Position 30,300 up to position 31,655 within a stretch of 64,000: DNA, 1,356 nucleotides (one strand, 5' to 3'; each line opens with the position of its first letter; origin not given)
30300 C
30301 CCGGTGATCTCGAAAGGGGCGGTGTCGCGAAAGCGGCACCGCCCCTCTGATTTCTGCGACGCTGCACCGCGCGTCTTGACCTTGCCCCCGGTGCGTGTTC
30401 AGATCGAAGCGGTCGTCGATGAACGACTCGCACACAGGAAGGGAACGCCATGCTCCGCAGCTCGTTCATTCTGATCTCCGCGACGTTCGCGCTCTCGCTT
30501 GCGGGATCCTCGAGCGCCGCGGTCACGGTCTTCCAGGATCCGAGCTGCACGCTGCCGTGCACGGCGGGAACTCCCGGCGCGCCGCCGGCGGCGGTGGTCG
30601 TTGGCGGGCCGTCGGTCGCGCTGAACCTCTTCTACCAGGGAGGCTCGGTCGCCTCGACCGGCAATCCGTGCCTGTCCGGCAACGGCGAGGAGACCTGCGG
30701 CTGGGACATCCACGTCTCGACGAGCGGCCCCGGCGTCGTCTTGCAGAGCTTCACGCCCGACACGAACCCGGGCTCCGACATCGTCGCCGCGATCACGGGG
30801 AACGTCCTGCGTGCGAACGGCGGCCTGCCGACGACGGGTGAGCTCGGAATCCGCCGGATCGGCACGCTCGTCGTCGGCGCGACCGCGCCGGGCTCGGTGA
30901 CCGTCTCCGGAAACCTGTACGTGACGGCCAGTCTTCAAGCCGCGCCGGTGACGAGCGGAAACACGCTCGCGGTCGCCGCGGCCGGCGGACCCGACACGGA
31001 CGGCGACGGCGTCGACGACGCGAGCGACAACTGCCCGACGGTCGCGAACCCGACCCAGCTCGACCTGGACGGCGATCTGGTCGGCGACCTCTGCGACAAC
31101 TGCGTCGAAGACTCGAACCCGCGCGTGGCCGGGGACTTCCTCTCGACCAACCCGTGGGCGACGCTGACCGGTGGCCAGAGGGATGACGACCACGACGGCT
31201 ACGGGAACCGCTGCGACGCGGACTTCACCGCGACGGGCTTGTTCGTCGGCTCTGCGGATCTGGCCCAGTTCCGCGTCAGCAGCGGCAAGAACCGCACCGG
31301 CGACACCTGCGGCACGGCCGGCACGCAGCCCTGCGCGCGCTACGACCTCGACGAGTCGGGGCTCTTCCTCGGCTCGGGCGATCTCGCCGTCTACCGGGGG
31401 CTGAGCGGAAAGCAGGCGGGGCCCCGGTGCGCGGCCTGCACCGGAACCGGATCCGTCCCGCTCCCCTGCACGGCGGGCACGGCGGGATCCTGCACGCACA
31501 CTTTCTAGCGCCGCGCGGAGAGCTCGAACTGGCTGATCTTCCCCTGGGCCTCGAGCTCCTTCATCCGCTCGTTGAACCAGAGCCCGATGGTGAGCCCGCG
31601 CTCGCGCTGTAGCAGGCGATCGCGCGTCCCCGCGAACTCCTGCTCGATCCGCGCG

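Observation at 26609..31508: Candidate exosortase-anchored cohesin-dockerin surface assembly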

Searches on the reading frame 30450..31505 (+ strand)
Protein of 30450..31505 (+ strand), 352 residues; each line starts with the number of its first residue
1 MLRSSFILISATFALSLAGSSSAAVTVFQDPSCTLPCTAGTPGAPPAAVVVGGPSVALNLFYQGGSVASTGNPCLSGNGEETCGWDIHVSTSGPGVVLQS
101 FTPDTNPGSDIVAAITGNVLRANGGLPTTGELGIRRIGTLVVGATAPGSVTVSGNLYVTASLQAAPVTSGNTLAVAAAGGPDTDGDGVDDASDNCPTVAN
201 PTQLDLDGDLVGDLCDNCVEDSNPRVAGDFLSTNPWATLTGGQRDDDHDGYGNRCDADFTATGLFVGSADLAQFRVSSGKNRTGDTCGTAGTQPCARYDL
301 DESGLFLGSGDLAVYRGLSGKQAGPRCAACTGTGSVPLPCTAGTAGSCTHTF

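Call 3: search_protein_families(library=pfam, proteins=[window:30450-31505:+], max_evalue=1)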
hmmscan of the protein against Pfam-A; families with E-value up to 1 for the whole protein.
window:30450-31505:+ (352 aa): 1 family
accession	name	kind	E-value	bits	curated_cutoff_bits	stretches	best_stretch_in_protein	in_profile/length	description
PF02412.23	TSP_3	-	1.7e-08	34.4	25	2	182-203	15-36/36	Thrombospondin type 3 repeat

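Call 4: search_protein_families(library=ncbifam, proteins=[window:30450-31505:+], max_evalue=1)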
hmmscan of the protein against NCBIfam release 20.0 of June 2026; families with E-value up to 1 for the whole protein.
window:30450-31505:+ (352 aa): 2 families
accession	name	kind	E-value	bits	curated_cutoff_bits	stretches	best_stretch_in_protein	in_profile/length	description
NF047638.1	throspo3_MtsC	equivalog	3.5e-15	55.8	350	2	169-225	57-109/428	cell-cell cohesion MYXO-CTERM protein MtsC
NF045500.1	Omp28_seleno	equivalog_domain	5.8e-10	39.1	200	1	180-220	272-312/377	Omp28-related selenoprotein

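Call 6: search_solved_structures(query=window:30450-31505:+, max_evalue=10, show_alignments=3)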
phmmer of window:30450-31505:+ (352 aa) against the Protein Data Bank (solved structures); distinct sequences matched with E-value up to 10: 6.
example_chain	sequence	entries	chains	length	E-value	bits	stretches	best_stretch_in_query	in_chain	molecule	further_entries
3fby_A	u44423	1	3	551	6e-20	74.8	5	181-217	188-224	Cartilage oligomeric matrix protein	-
2rhp_A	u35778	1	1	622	2.6e-19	72.7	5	182-218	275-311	Thrombospondin-2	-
1yo8_A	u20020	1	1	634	2.9e-19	72.5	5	182-218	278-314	thrombospondin-2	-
5wtl_A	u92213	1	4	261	5.8e-08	35.4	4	179-204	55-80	OmpA family protein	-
1ux6_A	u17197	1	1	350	8.1e-07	31.6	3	192-218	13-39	THROMBOSPONDIN-1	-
9e5c_5d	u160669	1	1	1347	0.34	13.1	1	169-242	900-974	Cilia- and flagella-associated protein 61 N-terminal domain-containing protein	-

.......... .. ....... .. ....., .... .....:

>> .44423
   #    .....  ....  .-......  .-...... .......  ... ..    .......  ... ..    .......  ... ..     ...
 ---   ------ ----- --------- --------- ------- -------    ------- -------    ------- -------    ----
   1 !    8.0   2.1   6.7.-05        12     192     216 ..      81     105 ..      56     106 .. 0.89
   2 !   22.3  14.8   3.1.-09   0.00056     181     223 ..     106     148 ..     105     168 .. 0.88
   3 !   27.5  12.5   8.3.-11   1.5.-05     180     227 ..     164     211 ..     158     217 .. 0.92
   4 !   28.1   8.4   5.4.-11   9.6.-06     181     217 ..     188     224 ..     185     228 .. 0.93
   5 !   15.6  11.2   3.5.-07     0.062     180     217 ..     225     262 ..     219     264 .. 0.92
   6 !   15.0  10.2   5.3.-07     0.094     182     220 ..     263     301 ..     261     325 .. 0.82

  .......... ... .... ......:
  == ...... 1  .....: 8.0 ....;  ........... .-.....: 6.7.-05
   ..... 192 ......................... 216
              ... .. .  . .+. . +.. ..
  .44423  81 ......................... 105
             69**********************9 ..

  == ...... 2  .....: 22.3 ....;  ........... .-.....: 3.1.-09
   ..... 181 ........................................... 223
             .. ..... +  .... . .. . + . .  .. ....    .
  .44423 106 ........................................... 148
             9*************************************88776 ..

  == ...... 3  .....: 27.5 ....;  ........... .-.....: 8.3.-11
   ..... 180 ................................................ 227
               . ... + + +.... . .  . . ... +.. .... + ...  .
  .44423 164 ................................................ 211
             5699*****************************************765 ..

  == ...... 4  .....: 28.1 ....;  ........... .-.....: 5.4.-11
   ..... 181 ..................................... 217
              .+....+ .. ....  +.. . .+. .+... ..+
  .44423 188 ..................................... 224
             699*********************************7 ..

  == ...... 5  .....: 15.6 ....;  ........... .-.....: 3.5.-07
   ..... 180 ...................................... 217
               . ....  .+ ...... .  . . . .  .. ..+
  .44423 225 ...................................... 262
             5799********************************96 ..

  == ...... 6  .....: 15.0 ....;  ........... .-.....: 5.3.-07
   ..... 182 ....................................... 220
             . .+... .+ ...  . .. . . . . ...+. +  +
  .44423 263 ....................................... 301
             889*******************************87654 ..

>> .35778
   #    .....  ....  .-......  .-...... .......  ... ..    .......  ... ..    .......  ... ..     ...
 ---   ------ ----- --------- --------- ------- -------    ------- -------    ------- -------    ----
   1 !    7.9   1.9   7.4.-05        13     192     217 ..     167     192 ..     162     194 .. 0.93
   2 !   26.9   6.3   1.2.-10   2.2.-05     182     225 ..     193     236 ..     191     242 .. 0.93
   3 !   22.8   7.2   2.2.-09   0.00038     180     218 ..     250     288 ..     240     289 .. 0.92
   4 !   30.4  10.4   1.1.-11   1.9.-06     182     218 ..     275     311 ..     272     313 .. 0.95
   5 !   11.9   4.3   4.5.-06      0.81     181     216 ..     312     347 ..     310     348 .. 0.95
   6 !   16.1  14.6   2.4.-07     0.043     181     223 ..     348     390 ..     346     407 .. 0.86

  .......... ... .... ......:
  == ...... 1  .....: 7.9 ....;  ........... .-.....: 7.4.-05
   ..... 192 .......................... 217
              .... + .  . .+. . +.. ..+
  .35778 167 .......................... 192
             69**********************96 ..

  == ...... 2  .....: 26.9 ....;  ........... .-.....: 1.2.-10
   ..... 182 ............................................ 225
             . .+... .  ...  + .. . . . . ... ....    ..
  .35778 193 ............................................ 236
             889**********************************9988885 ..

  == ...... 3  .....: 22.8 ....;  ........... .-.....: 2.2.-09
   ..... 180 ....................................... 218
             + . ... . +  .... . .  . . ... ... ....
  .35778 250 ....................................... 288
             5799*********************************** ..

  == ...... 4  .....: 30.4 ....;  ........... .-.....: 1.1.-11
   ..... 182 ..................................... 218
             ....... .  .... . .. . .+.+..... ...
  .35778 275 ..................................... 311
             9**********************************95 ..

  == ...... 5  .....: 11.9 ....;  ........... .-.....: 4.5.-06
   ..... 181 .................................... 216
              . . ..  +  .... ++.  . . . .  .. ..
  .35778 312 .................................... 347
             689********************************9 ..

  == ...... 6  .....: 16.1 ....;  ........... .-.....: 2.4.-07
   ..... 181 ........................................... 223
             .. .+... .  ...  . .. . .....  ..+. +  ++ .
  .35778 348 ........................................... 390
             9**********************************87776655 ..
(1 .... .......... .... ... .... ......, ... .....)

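Call 20: find_homologous_proteins(query=window:30450-31505:+)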
Query window:30450-31505:+ (352 aa): 244 proteins with E <= 0.001 among 8000 candidates; the best 120 are listed.
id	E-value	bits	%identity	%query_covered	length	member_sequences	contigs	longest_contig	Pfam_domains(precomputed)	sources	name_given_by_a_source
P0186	4.2e-228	774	100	100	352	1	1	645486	PF02412.24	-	-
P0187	2.3e-141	489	66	99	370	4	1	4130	PF02412.24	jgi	jgi:hypothetical protein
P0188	2.9e-140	485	70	100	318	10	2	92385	-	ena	-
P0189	6.9e-140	484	68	99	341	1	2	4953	PF02412.24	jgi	jgi:hypothetical protein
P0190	3.1e-134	466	67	99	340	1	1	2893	PF02412.24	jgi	jgi:hypothetical protein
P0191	1.0e-133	464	67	99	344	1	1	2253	PF02412.24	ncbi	-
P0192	5.1e-133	462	69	93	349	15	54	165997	PF02412.24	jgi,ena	jgi:hypothetical protein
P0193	6.6e-132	458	66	99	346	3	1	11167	PF02412.24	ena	-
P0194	8.5e-132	458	67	99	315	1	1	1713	-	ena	-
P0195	3.3e-128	446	67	99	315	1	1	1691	-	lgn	-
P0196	2.8e-125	436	64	97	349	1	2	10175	PF02412.24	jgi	jgi:thrombospondin type 3 repeat protein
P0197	7.8e-125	435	65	99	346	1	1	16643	PF02412.24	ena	-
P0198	6.2e-124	432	63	99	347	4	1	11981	-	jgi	-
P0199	1.1e-123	431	60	99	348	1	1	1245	PF02412.24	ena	-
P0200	6.9e-123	428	67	93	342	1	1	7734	PF02412.24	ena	-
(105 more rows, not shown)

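Call 35: predict_structure(alignment_id=A2)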
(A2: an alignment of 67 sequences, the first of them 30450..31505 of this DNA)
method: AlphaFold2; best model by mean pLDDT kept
length: 352 residues; sequences in the alignment: 67
mean_pLDDT: 88.9   pTM: 0.64
mean pLDDT of the five models: 88.9, 85.6, 80.0, 76.9, 68.7
residues with pLDDT >= 90: 231; 70-90: 95; 50-70: 23; < 50: 3
segments of 3 or more residues with pLDDT < 50: none
pLDDT, mean of each block of 10 residues (from residue 1): 64 60 82 83 93 93 93 90 95 97 92 97 92 95 96 91 90 91 85 90 94 93 94 94 88 87 88 96 92 91 94 95 82 74 87 52
secondary structure, 60 per line:
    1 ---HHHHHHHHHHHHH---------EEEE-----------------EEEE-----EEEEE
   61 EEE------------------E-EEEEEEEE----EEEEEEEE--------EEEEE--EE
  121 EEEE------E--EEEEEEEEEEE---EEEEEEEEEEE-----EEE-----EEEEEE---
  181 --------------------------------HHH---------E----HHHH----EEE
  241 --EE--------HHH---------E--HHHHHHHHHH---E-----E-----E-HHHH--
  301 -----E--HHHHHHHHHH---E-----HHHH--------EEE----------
elements in order: H4-16 E26-29 E47-50 E56-63 E84-91 E96-103 E112-116 E119-124 E134-144 E148-158 E164-166 E172-177 H230-233 E238-240 H268-277 H295-298 H309-318 H328-331 E340-342

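Call 38: fold_search(model_id=the predicted structure, library=pdb)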
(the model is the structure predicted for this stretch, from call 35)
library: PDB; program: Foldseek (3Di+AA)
matches with E <= 10: 1092; with E <= 0.001: 41
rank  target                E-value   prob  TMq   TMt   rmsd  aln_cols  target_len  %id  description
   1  6kgc_A                1.0e-05  1.00  0.30  0.64   3.8       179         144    8  Crystal structure of CaDoc0917(R49D)-CaCohA2 complex at pH 5.4 (released 2020-07-08)
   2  5nrm_A                1.1e-05  1.00  0.28  0.58   4.2       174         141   13  Crystal structure of the sixth cohesin from Acetivibrio cellulolyticus' scaffoldin B in complex with Cel5 dockerin S51 (released 2018-01-31)
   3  4fl4_L                1.1e-05  1.00  0.27  0.31  14.9       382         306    9  Scaffoldin conformation and dynamics revealed by a ternary complex from the Clostridium thermocellum cellulosome (released 2012-06-27)
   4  2ccl_A                1.4e-05  1.00  0.28  0.58   8.0       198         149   12  THE S45A, T46A MUTANT OF THE TYPE I COHESIN-DOCKERIN COMPLEX FROM THE CELLULOSOME OF CLOSTRIDIUM THERMOCELLUM (released 2007-02-13)
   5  2jh2_A                2.7e-05  1.00  0.29  0.64   4.4       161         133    9  X-ray crystal structure of a cohesin-like module from Clostridium perfringens (released 2007-11-06)
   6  4fl4_C                2.7e-05  1.00  0.28  0.31  14.4       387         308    9  Scaffoldin conformation and dynamics revealed by a ternary complex from the Clostridium thermocellum cellulosome (released 2012-06-27)
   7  2xdh                  2.8e-05  1.00  0.29  0.67   3.8       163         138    9  Non-cellulosomal cohesin from the hyperthermophilic archaeon Archaeoglobus fulgidus (released 2010-05-26)
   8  4dh2_C                2.8e-05  1.00  0.26  0.54   5.4       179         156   11  Crystal structure of Coh-OlpC(Cthe_0452)-Doc435(Cthe_0435) complex: A novel type I Cohesin-Dockerin complex from Clost (released 2012-11-28)
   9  5nrk_A                4.3e-05  1.00  0.25  0.54   7.2       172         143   14  Crystal structure of the sixth cohesin from Acetivibrio cellulolyticus' scaffoldin B in complex with Cel5 dockerin S15 (released 2018-01-31)
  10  3kcp_A                4.6e-05  1.00  0.30  0.35  15.4       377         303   10  Crystal structure of interacting Clostridium thermocellum multimodular components (released 2010-02-09)
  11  4fl4_I                4.6e-05  1.00  0.28  0.31  14.1       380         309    8  Scaffoldin conformation and dynamics revealed by a ternary complex from the Clostridium thermocellum cellulosome (released 2012-06-27)
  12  2zf9_B                5.2e-05  1.00  0.25  0.44   3.9       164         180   13  Crystal structure of a type III cohesin module from the cellulosomal ScaE cell-surface anchoring scaffoldin of Ruminoc (released 2008-12-30)
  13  2vo8                  5.8e-05  1.00  0.30  0.69   4.4       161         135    7  Cohesin module from Clostridium perfringens ATCC13124 family 33 glycoside hydrolase. (released 2008-09-02)
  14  2jh2_B                6.2e-05  1.00  0.27  0.60   5.2       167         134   12  X-ray crystal structure of a cohesin-like module from Clostridium perfringens (released 2007-11-06)
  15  6kgf_C                6.6e-05  1.00  0.30  0.64   3.4       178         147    8  Crystal structure of CaDoc0917(R16D)-CaCohA2 complex at pH 8.2 (released 2020-07-08)
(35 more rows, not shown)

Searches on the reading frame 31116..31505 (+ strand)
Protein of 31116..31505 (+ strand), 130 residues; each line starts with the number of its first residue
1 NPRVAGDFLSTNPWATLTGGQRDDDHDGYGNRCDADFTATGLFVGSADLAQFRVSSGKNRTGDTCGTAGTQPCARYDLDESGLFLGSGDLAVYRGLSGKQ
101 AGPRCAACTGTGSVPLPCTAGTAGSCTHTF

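Call 15: search_protein_representatives(protein=window:31116-31505:+)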
Query: 130 residues. Proteins with E-value up to 0.001 (for the whole library): 504; up to 1e-10: 304; up to 1e-30: 83. The best 150 are listed.
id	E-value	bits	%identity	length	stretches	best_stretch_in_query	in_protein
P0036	9.7e-71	252.4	55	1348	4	1-126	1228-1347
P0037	5.2e-67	240.3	46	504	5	1-120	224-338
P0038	1.4e-59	216.3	58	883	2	9-108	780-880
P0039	8.3e-57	207.3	77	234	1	1-126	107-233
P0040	1.3e-56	206.7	75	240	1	1-126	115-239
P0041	2.0e-51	189.9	68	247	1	1-130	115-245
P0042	1.2e-50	187.4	69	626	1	1-126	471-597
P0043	1.1e-47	177.8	73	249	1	1-127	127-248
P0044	2.6e-47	176.6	70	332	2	1-126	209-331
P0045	6.2e-46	172.1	69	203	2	1-126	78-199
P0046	1.3e-45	171.1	68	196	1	1-126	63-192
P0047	4.4e-45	169.3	71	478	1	1-126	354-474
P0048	1.5e-44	167.6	68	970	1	1-126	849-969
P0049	5.5e-44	165.8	68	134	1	1-126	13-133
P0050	9.6e-44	165.0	74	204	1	11-126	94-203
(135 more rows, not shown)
